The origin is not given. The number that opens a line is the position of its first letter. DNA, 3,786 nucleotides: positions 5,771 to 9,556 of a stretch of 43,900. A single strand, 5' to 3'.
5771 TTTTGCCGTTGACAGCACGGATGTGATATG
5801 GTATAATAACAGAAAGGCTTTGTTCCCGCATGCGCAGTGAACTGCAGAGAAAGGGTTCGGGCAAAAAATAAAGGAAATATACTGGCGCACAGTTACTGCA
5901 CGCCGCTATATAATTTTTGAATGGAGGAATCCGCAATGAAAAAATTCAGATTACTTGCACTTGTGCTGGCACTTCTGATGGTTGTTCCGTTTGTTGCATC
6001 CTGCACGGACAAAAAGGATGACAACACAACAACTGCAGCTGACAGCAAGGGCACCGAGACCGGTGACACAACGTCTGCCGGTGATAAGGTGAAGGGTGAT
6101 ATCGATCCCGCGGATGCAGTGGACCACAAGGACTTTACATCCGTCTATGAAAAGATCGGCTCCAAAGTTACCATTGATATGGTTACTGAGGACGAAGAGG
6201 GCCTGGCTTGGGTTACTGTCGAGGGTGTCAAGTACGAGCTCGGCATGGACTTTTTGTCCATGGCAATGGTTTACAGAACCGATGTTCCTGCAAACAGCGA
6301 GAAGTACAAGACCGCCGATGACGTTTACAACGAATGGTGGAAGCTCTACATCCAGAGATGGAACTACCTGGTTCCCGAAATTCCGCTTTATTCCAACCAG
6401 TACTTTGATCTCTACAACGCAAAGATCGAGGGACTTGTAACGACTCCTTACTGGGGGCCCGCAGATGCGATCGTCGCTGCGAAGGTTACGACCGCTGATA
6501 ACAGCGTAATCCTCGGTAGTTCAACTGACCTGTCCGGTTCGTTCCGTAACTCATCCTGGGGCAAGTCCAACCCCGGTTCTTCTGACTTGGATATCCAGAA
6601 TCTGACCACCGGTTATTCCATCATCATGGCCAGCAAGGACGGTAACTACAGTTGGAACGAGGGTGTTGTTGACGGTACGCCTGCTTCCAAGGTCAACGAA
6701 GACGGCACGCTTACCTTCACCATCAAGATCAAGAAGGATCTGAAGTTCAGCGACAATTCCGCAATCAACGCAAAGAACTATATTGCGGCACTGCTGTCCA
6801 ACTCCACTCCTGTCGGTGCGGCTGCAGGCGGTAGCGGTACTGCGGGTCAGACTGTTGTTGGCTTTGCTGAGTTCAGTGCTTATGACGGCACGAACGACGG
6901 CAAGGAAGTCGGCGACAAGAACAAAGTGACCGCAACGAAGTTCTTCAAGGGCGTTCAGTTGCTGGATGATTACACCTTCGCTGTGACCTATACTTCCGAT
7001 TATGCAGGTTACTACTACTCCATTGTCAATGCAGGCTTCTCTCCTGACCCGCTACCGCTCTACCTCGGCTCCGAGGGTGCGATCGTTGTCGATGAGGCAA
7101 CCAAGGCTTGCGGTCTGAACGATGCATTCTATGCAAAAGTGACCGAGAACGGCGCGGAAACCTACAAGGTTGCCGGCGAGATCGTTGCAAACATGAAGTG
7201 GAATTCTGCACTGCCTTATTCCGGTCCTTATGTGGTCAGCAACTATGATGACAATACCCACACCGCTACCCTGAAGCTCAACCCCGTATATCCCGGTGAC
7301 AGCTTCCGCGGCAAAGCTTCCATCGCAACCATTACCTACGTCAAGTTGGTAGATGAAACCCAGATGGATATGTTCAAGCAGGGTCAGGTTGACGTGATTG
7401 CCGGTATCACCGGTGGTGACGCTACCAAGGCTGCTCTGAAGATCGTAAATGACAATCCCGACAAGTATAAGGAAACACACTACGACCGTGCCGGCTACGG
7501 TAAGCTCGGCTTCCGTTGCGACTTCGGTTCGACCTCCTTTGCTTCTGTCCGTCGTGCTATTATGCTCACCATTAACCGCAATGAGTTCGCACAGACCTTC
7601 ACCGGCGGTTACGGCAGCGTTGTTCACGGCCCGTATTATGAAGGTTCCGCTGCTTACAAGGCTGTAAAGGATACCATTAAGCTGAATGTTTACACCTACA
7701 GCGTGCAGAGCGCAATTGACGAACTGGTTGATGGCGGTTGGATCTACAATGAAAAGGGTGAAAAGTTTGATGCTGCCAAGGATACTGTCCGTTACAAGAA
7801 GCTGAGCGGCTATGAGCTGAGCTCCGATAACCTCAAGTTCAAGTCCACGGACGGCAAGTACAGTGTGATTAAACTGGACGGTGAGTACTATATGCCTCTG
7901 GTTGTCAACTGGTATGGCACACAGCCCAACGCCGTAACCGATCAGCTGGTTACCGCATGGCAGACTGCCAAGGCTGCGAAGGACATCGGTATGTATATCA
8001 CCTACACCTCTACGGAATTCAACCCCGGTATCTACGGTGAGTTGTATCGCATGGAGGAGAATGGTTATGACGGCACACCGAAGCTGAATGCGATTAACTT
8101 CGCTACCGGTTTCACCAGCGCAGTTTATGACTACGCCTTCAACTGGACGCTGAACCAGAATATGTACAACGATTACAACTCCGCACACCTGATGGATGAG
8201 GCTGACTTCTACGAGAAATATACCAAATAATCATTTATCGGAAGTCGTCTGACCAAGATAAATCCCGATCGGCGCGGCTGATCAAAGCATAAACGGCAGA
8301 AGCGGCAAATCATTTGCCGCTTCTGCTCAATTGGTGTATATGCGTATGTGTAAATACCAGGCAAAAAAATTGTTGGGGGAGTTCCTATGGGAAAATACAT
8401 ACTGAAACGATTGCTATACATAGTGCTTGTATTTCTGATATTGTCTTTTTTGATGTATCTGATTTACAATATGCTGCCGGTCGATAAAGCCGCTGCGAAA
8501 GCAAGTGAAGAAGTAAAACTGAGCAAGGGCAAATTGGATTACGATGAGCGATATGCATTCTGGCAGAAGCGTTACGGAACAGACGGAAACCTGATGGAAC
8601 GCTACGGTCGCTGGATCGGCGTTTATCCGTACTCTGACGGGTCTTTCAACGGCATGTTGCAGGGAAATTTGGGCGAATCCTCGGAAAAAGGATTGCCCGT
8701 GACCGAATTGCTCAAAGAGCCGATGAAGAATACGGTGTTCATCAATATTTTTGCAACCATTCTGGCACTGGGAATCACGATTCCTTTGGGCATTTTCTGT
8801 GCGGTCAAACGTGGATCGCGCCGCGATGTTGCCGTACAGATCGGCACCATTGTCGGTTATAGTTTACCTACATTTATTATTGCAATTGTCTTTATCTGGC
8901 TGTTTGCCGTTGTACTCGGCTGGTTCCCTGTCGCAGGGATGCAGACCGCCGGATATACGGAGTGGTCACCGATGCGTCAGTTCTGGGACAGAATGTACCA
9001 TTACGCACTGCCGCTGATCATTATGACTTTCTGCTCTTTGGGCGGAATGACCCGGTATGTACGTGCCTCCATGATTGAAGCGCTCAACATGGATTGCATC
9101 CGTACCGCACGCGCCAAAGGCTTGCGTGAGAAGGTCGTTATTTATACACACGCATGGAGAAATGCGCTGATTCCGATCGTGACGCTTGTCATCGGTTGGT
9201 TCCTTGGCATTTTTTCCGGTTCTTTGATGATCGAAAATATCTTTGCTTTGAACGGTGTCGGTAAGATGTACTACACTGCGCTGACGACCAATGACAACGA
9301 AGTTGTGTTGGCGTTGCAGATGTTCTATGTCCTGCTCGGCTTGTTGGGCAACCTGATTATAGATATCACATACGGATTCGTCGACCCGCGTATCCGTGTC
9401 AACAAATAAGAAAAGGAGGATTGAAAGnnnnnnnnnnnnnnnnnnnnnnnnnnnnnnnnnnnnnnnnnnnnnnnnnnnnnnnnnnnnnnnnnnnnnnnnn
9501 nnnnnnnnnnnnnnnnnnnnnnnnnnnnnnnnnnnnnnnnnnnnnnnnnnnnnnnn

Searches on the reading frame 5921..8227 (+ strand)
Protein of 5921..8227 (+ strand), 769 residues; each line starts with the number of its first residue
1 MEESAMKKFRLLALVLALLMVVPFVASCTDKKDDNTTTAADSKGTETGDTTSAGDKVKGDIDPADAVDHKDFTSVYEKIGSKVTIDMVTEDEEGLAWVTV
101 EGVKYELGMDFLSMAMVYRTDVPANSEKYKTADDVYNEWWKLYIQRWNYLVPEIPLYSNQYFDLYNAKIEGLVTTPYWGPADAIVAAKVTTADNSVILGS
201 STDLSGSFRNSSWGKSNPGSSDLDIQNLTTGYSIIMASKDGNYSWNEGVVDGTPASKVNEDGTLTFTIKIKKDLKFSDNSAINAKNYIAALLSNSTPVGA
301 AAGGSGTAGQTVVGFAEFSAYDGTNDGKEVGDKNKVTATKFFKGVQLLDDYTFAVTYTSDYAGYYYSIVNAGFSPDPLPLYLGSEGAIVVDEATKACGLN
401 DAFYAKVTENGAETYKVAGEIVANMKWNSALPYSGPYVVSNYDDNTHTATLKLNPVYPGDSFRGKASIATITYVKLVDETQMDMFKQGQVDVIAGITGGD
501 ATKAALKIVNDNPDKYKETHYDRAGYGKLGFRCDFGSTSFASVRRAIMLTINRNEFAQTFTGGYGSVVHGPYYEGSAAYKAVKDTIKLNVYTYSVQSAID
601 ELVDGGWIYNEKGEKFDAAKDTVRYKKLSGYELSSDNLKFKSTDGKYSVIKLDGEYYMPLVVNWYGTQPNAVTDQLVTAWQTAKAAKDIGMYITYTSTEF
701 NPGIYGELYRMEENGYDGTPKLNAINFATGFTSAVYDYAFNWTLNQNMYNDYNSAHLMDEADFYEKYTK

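Call 8: search_protein_families(library=pfam, proteins=[window:5921-8227:+], max_evalue=0.001)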
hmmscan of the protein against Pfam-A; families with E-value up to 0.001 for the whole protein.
window:5921-8227:+ (769 aa): 1 family
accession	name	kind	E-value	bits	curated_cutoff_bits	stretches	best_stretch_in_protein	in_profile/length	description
PF00496.27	SBP_bac_5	-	2e-25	90.2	32.4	1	258-614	11-285/368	Bacterial extracellular solute-binding proteins, family 5 Middle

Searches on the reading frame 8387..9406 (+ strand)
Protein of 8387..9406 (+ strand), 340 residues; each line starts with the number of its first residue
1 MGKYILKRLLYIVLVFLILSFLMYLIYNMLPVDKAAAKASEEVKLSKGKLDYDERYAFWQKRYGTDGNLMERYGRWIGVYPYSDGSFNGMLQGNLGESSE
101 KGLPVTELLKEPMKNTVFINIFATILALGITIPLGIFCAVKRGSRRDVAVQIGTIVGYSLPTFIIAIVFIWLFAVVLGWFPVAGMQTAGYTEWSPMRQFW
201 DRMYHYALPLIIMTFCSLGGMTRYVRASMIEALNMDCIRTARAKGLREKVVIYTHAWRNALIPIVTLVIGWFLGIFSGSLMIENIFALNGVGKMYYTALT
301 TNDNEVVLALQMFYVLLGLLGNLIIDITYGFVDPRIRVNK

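Call 8: search_protein_families(library=pfam, proteins=[window:8387-9406:+], max_evalue=0.001)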
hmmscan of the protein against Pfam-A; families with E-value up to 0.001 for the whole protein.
window:8387-9406:+ (340 aa): 2 families
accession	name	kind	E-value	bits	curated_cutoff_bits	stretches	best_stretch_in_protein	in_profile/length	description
PF00528.27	BPD_transp_1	-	7.1e-35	120.8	26.4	1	132-337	2-183/184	Binding-protein-dependent transport system inner membrane component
PF19300.4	BPD_transp_1_N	-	0.00065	20.3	23.8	0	1-77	1-69/114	Binding-prot-dependent transport system membrane comp, N-term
